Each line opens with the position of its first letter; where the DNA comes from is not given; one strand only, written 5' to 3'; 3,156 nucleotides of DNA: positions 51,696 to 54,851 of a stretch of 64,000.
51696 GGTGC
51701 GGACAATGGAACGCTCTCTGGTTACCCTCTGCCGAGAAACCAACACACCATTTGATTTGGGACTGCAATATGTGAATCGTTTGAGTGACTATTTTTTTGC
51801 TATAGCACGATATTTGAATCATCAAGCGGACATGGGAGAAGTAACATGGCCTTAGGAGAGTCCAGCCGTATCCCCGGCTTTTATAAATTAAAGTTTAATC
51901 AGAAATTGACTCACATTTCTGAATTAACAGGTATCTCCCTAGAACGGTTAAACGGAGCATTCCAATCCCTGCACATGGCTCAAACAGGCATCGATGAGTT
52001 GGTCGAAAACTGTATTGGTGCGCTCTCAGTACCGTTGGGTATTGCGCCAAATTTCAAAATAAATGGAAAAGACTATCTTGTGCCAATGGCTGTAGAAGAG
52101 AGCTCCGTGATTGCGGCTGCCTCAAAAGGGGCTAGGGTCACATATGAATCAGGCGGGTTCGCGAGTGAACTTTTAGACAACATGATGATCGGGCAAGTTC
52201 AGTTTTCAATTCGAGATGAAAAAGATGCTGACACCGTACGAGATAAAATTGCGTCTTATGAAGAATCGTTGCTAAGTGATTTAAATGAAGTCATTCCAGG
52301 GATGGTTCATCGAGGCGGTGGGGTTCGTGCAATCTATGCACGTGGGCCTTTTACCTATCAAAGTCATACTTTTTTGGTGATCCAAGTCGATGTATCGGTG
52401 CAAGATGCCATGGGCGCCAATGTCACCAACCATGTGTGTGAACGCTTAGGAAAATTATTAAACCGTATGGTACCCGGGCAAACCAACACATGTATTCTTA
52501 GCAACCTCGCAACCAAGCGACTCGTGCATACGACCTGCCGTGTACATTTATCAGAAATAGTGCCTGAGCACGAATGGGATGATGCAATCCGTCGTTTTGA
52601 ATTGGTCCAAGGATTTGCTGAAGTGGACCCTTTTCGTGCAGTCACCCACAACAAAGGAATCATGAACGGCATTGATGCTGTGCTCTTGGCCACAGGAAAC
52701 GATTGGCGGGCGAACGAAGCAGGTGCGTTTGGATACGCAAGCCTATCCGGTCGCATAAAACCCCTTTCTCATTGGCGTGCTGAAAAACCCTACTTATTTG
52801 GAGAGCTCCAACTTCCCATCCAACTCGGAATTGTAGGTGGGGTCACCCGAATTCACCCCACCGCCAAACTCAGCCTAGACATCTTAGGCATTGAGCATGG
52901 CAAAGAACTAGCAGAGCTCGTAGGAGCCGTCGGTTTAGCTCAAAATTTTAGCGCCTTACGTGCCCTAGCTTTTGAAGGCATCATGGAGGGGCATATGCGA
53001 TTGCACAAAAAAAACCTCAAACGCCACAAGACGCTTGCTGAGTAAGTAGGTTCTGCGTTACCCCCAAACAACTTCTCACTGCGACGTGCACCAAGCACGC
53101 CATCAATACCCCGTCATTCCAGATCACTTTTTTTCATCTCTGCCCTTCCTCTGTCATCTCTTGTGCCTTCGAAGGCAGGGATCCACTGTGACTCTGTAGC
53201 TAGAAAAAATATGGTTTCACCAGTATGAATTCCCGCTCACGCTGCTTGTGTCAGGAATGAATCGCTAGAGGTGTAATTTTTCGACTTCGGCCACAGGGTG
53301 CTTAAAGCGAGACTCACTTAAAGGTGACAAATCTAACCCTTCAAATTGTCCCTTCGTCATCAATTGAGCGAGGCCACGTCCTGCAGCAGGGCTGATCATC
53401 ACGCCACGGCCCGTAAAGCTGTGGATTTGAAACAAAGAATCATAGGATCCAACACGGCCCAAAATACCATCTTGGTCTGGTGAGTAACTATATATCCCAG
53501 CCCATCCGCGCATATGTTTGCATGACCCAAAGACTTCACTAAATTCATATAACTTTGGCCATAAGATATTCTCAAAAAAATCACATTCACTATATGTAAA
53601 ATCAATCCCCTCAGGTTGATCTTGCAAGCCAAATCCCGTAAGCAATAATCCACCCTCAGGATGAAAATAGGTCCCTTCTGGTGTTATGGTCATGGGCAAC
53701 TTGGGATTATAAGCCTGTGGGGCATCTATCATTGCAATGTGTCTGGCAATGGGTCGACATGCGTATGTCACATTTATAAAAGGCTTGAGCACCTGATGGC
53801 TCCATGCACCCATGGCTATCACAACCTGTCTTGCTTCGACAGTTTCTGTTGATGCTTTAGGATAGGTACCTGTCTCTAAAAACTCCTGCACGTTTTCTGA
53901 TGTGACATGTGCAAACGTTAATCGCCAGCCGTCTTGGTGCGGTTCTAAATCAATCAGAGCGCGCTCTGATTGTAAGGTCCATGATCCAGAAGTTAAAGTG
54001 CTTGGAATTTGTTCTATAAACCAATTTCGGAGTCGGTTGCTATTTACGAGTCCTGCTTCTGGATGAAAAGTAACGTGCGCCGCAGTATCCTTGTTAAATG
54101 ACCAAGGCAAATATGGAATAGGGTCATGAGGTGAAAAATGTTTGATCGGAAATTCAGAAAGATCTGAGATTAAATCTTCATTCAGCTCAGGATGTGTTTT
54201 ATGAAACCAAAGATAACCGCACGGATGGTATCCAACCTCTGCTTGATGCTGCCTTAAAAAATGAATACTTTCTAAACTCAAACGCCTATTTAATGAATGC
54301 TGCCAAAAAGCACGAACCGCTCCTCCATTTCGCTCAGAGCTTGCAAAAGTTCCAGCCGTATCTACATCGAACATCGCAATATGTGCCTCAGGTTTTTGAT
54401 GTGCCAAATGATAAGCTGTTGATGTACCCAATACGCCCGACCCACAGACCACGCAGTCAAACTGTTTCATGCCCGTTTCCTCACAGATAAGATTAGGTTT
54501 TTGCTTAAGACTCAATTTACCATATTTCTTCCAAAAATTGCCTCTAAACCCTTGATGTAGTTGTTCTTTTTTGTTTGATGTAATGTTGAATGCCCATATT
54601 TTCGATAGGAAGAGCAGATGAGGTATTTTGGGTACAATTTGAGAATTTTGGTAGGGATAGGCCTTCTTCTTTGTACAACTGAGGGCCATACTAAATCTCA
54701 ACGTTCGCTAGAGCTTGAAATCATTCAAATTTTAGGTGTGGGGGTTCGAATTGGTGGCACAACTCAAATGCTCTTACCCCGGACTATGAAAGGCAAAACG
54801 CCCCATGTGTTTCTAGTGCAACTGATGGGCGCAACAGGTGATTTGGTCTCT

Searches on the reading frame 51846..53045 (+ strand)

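Call 67: search_protein_families(library=ncbifam, proteins=[window:51846-53045:+], max_evalue=1e-10)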
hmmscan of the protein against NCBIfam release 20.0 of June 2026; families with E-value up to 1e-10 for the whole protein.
window:51846-53045:+ (399 aa): 3 families
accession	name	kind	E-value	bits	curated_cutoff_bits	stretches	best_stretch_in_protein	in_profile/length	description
TIGR00532.1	HMG_CoA_R_NAD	equivalog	5.6e-106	355.1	259.95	1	5-387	20-394/395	hydroxymethylglutaryl-CoA reductase, degradative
TIGR00533.1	HMG_CoA_R_NADP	equivalog_domain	7.6e-19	67.9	441.8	1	23-203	36-208/402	hydroxymethylglutaryl-CoA reductase (NADPH)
TIGR00920.1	2A060605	subfamily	4.9e-12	44.8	778.35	0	53-116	525-588/887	hydroxymethylglutaryl-CoA reductase (NADPH)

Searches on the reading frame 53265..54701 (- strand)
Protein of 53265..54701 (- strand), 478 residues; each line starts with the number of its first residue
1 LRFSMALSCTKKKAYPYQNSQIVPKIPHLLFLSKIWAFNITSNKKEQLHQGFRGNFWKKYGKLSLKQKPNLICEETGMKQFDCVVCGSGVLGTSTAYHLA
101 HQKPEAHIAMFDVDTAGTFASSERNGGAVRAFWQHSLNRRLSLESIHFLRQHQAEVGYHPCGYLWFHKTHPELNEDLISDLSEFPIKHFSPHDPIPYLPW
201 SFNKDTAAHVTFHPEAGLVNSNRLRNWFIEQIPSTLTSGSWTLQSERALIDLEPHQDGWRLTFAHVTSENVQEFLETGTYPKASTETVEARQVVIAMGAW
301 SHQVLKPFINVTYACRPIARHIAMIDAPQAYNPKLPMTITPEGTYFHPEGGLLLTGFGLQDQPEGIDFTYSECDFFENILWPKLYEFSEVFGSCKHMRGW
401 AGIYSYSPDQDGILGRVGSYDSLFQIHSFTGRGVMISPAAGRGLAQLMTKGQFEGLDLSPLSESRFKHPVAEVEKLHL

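Call 67: search_protein_families(library=ncbifam, proteins=[window:53265-54701:-], max_evalue=1e-10)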
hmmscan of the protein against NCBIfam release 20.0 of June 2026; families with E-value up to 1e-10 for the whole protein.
window:53265-54701:- (478 aa): 2 families
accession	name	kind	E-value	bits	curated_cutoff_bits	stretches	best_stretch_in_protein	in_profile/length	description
TIGR01377.1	soxA_mon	subfamily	2e-13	49.9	479.65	0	402-468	311-377/381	amino oxidase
NF008425.0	PRK11259.1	equivalog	1.1e-11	44.4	257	0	283-467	187-376/377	N-methyl-L-tryptophan oxidase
